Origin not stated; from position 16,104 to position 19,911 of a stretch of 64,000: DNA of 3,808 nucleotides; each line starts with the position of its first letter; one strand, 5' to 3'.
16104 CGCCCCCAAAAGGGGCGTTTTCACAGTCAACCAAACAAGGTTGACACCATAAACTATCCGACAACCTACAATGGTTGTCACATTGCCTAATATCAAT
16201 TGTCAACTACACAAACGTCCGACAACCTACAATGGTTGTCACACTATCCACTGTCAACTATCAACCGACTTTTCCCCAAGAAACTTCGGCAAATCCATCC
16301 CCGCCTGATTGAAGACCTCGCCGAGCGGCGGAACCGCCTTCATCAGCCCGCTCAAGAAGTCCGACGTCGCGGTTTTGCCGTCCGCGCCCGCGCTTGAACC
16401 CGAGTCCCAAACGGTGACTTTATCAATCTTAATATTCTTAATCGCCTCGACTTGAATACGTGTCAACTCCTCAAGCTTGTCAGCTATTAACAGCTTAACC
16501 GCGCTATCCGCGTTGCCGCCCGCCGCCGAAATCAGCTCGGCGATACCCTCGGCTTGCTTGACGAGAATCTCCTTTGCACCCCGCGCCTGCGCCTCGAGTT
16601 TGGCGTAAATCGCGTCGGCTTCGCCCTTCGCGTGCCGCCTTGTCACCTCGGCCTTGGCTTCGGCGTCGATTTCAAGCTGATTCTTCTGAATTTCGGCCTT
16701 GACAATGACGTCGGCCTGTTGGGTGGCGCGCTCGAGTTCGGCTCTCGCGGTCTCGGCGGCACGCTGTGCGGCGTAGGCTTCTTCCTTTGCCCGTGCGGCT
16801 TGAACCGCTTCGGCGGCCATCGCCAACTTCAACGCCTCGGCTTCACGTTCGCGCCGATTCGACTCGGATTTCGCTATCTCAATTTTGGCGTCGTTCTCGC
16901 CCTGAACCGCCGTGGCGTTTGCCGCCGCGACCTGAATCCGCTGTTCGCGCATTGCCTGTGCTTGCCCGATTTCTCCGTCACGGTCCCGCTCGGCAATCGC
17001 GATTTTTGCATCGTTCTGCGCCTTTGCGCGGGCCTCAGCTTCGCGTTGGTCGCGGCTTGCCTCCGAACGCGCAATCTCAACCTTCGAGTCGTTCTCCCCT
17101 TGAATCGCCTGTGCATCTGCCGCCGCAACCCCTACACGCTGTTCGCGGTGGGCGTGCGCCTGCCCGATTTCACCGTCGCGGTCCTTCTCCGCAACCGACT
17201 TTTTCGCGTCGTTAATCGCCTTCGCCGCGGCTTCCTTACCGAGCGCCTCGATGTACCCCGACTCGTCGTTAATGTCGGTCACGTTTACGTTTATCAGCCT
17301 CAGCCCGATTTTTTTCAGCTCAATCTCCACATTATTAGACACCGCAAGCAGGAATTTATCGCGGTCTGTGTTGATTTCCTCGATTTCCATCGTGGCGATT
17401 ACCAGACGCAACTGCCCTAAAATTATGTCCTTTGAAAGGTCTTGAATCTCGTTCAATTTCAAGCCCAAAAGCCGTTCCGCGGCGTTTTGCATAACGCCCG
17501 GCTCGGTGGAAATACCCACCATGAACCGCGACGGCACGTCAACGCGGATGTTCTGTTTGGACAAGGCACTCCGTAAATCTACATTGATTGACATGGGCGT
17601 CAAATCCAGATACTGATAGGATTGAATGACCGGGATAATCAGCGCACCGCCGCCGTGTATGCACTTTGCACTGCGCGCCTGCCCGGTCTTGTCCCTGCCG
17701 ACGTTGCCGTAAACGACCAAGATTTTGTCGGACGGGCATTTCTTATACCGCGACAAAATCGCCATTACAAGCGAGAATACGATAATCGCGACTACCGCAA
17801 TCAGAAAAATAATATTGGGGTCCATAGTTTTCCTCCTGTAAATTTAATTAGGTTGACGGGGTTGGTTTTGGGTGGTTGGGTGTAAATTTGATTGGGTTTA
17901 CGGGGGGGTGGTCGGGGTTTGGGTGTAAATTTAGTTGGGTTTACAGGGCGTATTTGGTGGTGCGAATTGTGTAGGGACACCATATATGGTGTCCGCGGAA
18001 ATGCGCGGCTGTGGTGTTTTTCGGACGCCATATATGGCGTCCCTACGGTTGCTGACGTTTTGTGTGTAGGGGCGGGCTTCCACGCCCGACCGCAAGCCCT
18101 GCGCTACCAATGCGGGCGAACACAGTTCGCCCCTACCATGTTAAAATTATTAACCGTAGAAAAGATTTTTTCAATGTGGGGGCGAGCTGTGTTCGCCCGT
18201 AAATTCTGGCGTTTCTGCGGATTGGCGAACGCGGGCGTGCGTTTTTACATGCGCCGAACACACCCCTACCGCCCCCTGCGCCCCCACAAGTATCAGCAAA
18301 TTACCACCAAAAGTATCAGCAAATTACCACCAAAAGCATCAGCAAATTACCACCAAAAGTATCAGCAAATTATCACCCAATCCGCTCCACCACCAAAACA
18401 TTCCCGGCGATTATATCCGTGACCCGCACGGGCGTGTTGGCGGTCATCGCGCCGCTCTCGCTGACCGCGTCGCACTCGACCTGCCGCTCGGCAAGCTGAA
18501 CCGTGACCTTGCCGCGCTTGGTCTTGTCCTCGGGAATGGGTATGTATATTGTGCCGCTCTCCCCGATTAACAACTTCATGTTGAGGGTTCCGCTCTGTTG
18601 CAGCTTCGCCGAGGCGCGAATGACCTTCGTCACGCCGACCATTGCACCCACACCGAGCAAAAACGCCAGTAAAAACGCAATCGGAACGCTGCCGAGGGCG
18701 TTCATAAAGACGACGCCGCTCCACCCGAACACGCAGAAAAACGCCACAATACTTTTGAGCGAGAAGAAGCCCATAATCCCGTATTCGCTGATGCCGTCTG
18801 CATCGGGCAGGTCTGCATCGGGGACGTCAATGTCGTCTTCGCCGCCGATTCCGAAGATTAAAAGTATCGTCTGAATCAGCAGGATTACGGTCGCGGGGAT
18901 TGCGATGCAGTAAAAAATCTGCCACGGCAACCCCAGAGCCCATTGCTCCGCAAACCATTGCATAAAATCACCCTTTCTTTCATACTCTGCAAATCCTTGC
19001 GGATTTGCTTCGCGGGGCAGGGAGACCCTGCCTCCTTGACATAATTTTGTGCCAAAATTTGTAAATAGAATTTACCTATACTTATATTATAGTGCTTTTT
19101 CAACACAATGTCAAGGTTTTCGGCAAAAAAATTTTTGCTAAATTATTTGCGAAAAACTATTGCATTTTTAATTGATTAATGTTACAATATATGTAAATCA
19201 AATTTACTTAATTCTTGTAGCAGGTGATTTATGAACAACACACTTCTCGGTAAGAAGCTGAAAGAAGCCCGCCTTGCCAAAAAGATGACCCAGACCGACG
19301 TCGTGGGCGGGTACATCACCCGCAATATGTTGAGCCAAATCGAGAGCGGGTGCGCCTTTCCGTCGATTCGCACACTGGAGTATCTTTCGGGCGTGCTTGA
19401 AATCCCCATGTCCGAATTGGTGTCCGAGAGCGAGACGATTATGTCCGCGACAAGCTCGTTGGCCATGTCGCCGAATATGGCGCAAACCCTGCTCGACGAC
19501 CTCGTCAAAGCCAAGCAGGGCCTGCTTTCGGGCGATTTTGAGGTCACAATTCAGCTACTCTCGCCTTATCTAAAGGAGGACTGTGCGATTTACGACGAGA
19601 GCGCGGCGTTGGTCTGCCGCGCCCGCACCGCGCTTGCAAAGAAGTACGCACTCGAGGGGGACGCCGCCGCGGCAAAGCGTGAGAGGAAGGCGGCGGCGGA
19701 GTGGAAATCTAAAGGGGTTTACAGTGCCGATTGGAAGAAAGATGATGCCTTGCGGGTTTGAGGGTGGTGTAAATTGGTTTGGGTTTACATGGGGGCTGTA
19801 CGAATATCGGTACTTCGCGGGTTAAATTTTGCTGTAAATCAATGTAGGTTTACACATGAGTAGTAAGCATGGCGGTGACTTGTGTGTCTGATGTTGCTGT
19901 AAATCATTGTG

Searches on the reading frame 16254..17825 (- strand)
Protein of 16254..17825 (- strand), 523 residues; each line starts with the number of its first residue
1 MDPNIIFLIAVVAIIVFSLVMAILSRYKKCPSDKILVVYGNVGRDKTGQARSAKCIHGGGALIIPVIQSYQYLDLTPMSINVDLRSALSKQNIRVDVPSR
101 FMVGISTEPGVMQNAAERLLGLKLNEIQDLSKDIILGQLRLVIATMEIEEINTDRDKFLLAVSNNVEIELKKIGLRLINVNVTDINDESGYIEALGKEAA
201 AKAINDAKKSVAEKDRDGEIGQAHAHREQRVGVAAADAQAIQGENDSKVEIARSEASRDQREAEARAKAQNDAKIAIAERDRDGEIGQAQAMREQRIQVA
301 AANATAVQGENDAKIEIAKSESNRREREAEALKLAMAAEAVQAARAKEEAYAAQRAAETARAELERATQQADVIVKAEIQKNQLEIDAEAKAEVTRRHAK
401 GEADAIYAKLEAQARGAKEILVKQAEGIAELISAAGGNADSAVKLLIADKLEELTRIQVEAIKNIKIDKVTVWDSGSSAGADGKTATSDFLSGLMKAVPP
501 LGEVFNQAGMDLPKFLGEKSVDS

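Call 25: search_protein_families(library=pfam, proteins=[window:16254-17825:-])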
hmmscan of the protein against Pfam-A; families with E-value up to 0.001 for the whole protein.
window:16254-17825:- (523 aa): 1 family
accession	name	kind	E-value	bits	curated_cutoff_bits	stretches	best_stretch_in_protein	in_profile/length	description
PF01145.31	Band_7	-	3.2e-25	89.6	23.6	1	32-215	5-175/176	SPFH domain / Band 7 family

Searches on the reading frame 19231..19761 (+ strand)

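Call 25: search_protein_families(library=pfam, proteins=[window:19231-19761:+])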
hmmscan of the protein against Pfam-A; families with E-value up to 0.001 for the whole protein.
window:19231-19761:+ (176 aa): 2 families
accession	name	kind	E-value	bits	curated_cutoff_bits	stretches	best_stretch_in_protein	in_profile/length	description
PF01381.28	HTH_3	-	1.6e-05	25.3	23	1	10-63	1-55/55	Helix-turn-helix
PF12844.13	HTH_19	-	0.00019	21.7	30.2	1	7-63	1-58/64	Helix-turn-helix domain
